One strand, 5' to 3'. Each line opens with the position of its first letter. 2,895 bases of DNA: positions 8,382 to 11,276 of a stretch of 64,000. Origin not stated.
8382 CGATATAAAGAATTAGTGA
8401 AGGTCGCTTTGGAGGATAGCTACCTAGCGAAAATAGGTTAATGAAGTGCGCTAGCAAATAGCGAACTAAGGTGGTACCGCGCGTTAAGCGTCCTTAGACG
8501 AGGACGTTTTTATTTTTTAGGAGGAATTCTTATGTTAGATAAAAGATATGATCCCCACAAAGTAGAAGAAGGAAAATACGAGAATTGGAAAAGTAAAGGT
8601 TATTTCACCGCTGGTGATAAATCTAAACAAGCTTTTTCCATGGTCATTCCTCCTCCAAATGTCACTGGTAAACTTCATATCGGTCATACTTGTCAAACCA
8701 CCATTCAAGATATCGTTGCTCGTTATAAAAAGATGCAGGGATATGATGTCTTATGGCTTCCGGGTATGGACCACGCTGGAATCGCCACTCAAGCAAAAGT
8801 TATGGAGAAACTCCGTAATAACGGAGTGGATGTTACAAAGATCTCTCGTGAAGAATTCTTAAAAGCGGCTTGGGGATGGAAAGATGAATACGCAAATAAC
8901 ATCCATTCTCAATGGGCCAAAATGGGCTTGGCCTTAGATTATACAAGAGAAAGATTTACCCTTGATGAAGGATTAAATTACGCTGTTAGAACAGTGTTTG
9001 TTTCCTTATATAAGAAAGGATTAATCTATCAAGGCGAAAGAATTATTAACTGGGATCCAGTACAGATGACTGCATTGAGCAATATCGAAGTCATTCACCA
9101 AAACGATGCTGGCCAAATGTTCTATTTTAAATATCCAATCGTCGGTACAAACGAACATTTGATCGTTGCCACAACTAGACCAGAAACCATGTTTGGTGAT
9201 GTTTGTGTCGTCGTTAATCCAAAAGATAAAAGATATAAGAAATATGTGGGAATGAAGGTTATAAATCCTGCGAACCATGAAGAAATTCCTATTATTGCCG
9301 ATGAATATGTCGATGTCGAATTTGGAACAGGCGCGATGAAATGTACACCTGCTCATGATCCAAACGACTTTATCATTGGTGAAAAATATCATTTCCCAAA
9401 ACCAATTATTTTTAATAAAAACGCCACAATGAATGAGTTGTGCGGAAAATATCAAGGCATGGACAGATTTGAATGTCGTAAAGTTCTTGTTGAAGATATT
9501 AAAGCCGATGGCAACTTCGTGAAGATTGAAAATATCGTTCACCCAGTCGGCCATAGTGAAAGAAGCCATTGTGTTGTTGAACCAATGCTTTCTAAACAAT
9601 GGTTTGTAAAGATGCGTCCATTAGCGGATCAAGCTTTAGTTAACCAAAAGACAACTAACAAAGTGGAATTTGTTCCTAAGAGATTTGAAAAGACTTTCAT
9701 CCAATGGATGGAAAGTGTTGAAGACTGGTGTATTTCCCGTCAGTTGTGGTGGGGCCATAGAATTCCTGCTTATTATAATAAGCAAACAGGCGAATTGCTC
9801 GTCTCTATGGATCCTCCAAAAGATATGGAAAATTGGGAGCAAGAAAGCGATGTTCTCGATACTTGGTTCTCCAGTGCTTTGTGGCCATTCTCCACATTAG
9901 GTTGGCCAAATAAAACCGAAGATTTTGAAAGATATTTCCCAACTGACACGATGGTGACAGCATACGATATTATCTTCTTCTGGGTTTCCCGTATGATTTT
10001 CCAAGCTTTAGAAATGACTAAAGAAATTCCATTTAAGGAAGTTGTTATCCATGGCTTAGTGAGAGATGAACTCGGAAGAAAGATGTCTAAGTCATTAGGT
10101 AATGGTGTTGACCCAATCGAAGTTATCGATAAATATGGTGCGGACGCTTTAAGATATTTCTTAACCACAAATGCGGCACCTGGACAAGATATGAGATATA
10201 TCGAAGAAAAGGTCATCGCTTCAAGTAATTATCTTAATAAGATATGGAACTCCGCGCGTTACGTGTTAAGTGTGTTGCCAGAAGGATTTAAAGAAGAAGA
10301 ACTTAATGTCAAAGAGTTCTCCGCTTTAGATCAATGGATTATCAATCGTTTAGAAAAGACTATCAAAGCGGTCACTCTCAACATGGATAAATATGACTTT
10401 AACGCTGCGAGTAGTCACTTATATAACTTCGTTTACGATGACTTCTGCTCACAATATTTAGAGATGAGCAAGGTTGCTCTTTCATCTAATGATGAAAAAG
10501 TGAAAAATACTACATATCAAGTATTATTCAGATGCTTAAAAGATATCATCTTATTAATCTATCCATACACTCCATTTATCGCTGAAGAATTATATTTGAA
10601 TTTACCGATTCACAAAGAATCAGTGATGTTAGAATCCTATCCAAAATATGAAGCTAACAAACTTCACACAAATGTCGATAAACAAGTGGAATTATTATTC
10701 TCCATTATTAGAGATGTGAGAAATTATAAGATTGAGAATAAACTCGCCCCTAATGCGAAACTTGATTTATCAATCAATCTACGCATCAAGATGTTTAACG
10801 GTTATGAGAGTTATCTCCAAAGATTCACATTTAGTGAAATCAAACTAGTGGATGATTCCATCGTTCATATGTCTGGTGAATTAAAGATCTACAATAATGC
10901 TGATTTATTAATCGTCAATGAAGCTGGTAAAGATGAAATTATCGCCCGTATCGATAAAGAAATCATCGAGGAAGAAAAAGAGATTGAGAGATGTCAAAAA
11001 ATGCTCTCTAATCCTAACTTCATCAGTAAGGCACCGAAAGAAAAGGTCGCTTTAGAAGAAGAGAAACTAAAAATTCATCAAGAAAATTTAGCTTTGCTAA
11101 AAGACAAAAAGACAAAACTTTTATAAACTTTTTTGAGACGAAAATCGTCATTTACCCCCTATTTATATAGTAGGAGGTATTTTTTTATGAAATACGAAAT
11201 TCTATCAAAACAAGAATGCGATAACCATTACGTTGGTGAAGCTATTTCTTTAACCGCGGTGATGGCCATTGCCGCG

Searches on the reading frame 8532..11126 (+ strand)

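Call 49: search_protein_families(library=ncbifam, proteins=[window:8532-11126:+], max_evalue=0.00001)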
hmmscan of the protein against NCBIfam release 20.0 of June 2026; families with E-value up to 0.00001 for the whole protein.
window:8532-11126:+ (864 aa): 17 families
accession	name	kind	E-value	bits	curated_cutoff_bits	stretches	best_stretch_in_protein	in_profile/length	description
NF004349.1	PRK05729.1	equivalog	0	1074.2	704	1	4-858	2-858/860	valine--tRNA ligase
TIGR00422.1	valS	equivalog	0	1044.6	612.1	1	3-846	2-862/863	valine--tRNA ligase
NF011492.0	PRK14900.1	equivalog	9.9e-246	818.3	1783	1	2-861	9-891/1044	valine--tRNA ligase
NF009687.0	PRK13208.1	equivalog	2.2e-178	595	738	1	2-747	6-759/801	valine--tRNA ligase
TIGR00392.1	ileS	equivalog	2.2e-123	413.2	621.4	3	430-733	524-833/861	isoleucine--tRNA ligase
NF000540.1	alt_ValS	exception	2.6e-96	323.4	900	1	11-744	9-795/827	valine--tRNA ligase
NF008957.0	PRK12300.1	subfamily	5.1e-74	249.8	677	4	463-845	572-925/946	leucine--tRNA ligase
TIGR00395.1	leuS_arch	equivalog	1e-68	232.3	648.5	4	463-762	566-816/938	leucine--tRNA ligase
TIGR00396.1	leuS_bact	equivalog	9.9e-59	199.3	548.4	3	516-742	604-806/843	leucine--tRNA ligase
NF040702.1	ileS_w_GNAT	exception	9.7e-56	189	1999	3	431-736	697-1000/1100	isoleucine--tRNA ligase, N-acetyltransferase domain-containing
NF000258.1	MupB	exception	5.4e-53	180.1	1900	2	437-752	508-819/1033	mupirocin-resistant isoleucine--tRNA ligase MupB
NF000257.1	MupA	exception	4.5e-48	163.7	1900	2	433-738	500-806/1024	mupirocin-resistant isoleucine--tRNA ligase MupA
NF008900.0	PRK12267.1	equivalog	6.6e-40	137.2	598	2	339-738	143-523/648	methionine--tRNA ligase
TIGR00398.1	metG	equivalog_domain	1.2e-39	136.5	336.35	2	354-706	181-514/530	methionine--tRNA ligase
NF001100.0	PRK00133.1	equivalog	6.5e-26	91.1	587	2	354-728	187-533/676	methionine--tRNA ligase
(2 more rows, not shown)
